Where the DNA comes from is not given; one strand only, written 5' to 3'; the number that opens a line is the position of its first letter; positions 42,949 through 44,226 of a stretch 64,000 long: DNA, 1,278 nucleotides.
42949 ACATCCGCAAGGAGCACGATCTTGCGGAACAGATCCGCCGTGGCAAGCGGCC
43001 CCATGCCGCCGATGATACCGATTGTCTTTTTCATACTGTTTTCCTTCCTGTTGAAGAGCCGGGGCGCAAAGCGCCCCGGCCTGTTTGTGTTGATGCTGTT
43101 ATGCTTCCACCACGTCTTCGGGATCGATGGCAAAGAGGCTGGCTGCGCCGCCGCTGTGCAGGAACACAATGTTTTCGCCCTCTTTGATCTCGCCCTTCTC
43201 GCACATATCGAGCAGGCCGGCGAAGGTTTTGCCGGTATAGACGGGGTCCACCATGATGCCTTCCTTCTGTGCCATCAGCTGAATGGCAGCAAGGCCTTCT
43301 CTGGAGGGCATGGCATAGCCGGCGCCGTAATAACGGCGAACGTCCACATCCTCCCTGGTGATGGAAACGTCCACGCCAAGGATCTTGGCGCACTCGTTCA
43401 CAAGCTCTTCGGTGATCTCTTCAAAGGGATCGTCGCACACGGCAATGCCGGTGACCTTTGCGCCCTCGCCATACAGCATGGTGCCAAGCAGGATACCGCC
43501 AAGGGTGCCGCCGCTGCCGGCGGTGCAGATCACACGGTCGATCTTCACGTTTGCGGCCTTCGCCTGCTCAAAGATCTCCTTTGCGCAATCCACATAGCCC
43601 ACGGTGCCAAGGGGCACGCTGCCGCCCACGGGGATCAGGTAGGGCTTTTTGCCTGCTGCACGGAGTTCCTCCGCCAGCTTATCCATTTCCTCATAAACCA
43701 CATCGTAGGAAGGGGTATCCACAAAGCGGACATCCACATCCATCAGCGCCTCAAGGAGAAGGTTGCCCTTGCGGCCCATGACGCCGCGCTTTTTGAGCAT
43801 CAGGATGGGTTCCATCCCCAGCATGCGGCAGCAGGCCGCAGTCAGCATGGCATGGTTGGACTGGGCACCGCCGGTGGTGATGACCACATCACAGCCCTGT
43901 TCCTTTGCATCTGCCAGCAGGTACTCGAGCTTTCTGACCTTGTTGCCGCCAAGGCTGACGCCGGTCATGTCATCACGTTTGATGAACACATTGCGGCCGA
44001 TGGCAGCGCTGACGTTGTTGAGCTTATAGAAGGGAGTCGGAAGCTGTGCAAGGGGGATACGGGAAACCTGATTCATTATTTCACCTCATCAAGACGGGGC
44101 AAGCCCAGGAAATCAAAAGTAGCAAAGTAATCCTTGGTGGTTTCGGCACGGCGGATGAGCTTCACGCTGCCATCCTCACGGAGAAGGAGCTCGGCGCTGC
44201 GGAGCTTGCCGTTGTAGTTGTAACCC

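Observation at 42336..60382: An 18-kb same-strand supercluster reads as a murein-peptide and D-amino-acid salvage system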

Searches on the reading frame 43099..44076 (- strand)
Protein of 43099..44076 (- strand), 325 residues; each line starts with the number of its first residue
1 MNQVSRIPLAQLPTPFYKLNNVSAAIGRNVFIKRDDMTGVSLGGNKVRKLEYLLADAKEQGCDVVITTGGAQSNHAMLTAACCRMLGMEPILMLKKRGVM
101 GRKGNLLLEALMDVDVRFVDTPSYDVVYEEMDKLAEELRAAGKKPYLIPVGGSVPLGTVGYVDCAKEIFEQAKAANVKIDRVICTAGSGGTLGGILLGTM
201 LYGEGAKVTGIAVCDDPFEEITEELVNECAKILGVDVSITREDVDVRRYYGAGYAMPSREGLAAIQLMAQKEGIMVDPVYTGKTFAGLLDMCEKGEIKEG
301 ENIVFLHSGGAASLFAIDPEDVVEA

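Call 5: search_protein_families(library=pfam, proteins=[window:43099-44076:-])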
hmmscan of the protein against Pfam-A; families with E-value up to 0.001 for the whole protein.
window:43099-44076:- (325 aa): 2 families
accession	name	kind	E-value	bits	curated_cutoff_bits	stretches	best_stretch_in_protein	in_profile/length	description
PF00291.31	PALP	-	1.1e-50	173.1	35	1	9-309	3-295/295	Pyridoxal-phosphate dependent enzyme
PF00994.29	MoCF_biosynth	-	7.7e-05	22.9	26.6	0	53-95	49-92/144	Probable molybdopterin binding domain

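Call 7: search_protein_families(library=ncbifam, proteins=[window:43099-44076:-], max_evalue=0.00001)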
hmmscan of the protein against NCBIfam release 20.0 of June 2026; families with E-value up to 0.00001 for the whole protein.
window:43099-44076:- (325 aa): 12 families
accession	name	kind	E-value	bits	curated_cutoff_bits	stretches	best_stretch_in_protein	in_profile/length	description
NF052482.1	sulfolyase_CuyA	equivalog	1.4e-98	329.8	450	1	2-317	4-327/332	D-cysteate sulfo-lyase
TIGR01275.1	ACC_deam_rel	subfamily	1.5e-92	310.3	289.4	1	8-317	2-317/321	pyridoxal phosphate-dependent enzymes, D-cysteine desulfhydrase family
NF052537.1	CoM_syn_XcbE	exception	7.8e-82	275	450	1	2-316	4-322/322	coenzyme M biosynthesis enzyme XcbE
NF010646.0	PRK14045.1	equivalog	2.5e-80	270.2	550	1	3-316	11-320/329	1-aminocyclopropane-1-carboxylate deaminase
NF003030.0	PRK03910.1-3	equivalog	2e-75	254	429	1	2-318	11-332/338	D-cysteine desulfhydrase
NF003032.0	PRK03910.1-5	equivalog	1.2e-72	244.9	469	1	2-319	8-328/330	D-cysteine desulfhydrase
TIGR01274.1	ACC_deam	equivalog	1.2e-65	221.9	392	1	2-316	3-329/337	1-aminocyclopropane-1-carboxylate deaminase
NF003029.0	PRK03910.1-1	equivalog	5.6e-64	216.6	610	1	4-319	9-326/328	D-cysteine desulfhydrase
NF006390.0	PRK08639.1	equivalog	2.1e-07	30.3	421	1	13-196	25-195/418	threonine ammonia-lyase IlvA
TIGR00263.1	trpB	equivalog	2.6e-07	30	392.45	1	12-124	49-159/385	tryptophan synthase subunit beta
TIGR02079.1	THD1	equivalog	5.9e-07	28.6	440.55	1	13-208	16-197/410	threonine ammonia-lyase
NF007989.0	PRK10717.1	equivalog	6.8e-07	28.7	387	1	14-217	15-212/334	cysteine synthase A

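Call 59: search_solved_structures(query=window:43099-44076:-, max_evalue=1e-20, show_alignments=2)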
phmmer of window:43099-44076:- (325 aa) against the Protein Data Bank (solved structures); distinct sequences matched with E-value up to 1e-20: 8.
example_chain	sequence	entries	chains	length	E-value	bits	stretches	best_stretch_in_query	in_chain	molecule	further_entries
1j0a_A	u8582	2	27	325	1.1e-71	244.9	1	5-315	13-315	1-aminocyclopropane-1-carboxylate deaminase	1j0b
7ysk_A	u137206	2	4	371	1.8e-71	244.2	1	5-316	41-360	D-Cysteine desulfhydrase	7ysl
4d97_A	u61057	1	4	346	1.7e-57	198.2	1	5-320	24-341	D-cysteine desulfhydrase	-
4d8t_A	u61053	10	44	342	2.3e-57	197.8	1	5-319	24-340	D-cysteine desulfhydrase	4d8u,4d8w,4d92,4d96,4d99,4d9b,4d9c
1rqx_A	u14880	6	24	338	9.6e-54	186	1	4-314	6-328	1-aminocyclopropane-1-carboxylate deaminase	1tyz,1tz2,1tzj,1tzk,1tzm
1f2d_A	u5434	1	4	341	7.9e-48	166.5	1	5-316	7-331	1-AMINOCYCLOPROPANE-1-CARBOXYLATE DEAMINASE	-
1j0e_A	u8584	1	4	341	2.8e-47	164.7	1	5-316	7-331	1-aminocyclopropane-1-carboxylate deaminase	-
1j0c_A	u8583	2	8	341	5.4e-47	163.8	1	5-316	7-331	1-aminocyclopropane-1-carboxylate deaminase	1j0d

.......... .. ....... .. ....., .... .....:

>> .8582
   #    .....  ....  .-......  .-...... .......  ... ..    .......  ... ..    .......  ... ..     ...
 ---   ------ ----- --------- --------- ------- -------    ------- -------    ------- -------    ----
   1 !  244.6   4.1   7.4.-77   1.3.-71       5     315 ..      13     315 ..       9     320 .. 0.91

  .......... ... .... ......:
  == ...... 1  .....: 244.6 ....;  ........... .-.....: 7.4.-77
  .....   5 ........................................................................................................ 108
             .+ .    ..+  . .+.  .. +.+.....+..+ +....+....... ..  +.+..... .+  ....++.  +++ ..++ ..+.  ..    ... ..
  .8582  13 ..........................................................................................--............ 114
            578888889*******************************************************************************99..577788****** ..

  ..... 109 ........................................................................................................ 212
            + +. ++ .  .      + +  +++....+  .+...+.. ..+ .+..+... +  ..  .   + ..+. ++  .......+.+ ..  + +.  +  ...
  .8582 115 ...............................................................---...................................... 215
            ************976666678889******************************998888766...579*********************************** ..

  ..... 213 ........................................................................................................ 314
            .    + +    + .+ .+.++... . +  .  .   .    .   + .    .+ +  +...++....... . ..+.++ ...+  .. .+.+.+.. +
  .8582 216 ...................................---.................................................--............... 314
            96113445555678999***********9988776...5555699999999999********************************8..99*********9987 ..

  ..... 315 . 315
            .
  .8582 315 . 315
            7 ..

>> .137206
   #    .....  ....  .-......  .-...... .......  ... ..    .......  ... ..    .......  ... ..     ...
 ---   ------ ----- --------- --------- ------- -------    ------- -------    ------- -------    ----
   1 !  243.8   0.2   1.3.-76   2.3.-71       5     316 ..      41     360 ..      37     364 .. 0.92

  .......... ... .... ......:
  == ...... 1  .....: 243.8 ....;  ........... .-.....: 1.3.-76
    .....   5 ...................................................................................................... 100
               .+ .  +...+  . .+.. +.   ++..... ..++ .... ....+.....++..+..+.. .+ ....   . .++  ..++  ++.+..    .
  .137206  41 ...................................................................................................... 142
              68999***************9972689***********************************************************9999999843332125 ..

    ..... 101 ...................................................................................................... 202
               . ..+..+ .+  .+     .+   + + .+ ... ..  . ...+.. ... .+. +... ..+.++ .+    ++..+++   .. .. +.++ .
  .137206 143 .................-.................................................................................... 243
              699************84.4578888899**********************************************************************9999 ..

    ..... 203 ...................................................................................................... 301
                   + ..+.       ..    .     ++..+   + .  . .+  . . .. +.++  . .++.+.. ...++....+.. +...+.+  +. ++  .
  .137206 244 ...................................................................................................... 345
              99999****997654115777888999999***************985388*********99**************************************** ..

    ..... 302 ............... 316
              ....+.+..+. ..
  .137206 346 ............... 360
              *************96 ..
